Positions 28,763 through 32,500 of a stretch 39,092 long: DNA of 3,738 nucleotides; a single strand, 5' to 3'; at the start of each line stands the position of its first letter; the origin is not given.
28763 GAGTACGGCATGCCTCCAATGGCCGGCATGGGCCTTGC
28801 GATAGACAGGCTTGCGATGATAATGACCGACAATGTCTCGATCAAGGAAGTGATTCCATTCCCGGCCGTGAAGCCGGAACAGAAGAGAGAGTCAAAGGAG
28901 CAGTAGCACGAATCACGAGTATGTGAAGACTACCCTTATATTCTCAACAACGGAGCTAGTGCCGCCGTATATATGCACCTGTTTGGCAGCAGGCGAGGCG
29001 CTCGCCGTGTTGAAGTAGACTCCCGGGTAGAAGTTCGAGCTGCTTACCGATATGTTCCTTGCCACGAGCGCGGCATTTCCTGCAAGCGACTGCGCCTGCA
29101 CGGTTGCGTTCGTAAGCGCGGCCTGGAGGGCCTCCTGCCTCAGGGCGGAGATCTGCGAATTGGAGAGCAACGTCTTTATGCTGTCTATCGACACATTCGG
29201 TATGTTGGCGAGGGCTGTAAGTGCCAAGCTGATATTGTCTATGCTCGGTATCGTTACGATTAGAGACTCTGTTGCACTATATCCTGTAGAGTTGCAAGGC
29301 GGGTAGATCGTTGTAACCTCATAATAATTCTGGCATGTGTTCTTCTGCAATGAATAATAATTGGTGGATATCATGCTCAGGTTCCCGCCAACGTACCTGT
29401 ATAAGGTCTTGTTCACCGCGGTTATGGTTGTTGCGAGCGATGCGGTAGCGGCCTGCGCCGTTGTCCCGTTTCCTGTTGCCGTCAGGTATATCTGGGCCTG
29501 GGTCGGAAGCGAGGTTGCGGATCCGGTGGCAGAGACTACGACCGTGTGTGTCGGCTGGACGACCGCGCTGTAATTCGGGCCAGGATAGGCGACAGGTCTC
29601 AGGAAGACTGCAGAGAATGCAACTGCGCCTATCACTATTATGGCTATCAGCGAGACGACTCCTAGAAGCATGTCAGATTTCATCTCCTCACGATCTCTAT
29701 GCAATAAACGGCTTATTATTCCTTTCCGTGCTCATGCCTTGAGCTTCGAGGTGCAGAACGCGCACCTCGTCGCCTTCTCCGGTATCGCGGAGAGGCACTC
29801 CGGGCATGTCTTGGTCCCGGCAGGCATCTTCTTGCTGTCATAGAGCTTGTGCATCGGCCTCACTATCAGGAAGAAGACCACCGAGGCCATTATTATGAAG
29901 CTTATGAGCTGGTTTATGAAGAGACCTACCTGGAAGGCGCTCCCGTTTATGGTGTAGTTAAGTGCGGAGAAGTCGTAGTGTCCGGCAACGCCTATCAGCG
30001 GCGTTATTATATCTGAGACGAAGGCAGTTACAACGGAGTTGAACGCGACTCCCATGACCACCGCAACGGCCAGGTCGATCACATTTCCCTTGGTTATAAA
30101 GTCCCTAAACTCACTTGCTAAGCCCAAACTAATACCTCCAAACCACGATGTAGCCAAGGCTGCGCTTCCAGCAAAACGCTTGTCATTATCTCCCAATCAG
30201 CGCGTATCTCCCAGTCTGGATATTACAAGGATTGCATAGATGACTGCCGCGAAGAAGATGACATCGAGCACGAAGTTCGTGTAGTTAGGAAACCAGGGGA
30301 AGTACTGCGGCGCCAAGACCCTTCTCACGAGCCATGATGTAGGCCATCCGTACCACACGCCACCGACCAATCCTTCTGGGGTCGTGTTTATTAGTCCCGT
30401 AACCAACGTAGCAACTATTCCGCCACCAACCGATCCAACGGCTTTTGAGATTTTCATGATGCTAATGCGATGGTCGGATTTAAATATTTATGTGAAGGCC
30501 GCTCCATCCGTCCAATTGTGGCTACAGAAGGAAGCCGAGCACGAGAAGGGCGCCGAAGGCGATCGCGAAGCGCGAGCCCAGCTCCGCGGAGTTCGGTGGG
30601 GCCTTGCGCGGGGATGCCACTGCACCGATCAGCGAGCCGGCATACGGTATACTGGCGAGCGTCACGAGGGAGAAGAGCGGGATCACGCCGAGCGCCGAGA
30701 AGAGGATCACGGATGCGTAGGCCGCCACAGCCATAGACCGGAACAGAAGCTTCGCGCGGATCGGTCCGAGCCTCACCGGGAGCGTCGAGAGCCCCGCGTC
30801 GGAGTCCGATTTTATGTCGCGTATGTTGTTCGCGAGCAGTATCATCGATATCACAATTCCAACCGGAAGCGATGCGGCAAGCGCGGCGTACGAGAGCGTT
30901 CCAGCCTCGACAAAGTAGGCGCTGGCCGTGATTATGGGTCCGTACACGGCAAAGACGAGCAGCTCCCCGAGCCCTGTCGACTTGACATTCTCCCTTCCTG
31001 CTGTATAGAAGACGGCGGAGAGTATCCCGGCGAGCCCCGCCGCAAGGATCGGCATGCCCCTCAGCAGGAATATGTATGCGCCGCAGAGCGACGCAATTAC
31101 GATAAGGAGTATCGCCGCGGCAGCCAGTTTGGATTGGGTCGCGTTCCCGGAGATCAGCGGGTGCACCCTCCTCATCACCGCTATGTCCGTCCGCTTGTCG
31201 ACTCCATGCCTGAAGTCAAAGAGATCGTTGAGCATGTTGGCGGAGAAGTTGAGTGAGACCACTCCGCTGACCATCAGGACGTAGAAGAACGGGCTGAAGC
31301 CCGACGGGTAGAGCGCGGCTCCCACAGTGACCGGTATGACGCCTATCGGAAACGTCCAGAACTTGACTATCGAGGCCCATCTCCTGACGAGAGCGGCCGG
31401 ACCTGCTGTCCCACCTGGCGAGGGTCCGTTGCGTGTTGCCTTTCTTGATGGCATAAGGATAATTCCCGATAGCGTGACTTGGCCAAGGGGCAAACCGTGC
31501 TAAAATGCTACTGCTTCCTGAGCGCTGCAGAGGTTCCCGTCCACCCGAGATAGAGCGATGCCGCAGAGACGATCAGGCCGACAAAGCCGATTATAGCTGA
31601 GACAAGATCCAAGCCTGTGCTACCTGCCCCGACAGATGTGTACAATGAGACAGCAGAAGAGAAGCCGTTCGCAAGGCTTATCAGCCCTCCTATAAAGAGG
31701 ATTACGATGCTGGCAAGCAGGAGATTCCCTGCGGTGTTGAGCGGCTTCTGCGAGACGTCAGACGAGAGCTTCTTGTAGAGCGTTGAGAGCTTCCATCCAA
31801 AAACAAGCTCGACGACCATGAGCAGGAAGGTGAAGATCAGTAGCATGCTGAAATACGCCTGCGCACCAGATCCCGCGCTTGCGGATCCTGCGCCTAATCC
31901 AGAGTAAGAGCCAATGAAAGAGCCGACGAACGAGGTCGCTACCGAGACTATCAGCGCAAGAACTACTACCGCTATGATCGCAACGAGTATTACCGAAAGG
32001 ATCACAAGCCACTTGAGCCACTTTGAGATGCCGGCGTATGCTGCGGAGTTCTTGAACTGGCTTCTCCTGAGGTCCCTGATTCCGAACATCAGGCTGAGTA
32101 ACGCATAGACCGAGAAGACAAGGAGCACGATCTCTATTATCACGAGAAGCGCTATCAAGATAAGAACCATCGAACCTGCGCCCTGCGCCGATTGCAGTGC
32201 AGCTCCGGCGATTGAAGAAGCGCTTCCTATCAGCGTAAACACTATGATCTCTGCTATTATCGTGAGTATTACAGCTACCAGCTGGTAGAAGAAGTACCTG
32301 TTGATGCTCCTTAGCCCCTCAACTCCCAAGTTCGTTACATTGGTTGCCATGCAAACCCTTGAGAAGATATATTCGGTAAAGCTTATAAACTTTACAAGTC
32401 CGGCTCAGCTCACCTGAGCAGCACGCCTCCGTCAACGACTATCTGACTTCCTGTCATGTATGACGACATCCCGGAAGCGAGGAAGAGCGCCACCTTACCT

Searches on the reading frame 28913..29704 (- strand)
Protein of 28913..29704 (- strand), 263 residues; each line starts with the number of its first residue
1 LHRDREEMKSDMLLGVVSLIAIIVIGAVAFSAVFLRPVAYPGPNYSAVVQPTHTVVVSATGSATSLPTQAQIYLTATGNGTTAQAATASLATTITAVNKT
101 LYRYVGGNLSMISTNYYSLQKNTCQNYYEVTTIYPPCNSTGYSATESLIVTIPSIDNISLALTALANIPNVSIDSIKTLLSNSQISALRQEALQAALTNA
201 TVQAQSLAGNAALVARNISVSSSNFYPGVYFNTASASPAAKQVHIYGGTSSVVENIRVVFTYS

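Call 68: search_protein_families(library=pfam, proteins=[window:28913-29704:-], max_evalue=0.001)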
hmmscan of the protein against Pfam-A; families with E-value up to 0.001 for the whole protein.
window:28913-29704:- (263 aa): 1 family
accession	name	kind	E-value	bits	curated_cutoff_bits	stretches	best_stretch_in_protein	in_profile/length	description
PF04402.19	SIMPL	-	8.8e-19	69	25.2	1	55-260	1-205/205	Protein of unknown function (DUF541)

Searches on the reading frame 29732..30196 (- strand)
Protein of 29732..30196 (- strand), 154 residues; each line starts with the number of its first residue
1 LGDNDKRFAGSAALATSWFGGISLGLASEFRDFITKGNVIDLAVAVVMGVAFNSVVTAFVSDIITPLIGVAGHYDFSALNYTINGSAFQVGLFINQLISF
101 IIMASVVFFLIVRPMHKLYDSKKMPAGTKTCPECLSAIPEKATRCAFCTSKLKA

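Call 68: search_protein_families(library=pfam, proteins=[window:29732-30196:-], max_evalue=0.001)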
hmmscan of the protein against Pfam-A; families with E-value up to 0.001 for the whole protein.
window:29732-30196:- (154 aa): 1 family
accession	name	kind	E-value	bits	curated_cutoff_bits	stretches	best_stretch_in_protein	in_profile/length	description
PF01741.23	MscL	-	1.8e-32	112.7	27.4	1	27-139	2-119/123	Large-conductance mechanosensitive channel, MscL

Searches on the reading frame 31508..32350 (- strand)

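Call 68: search_protein_families(library=pfam, proteins=[window:31508-32350:-], max_evalue=0.001)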
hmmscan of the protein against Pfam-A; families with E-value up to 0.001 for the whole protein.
window:31508-32350:- (280 aa): 1 family
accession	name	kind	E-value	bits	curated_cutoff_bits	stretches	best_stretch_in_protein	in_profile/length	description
PF06157.16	DUF973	-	4.8e-05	23.1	26.4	0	115-265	14-153/309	Protein of unknown function (DUF973)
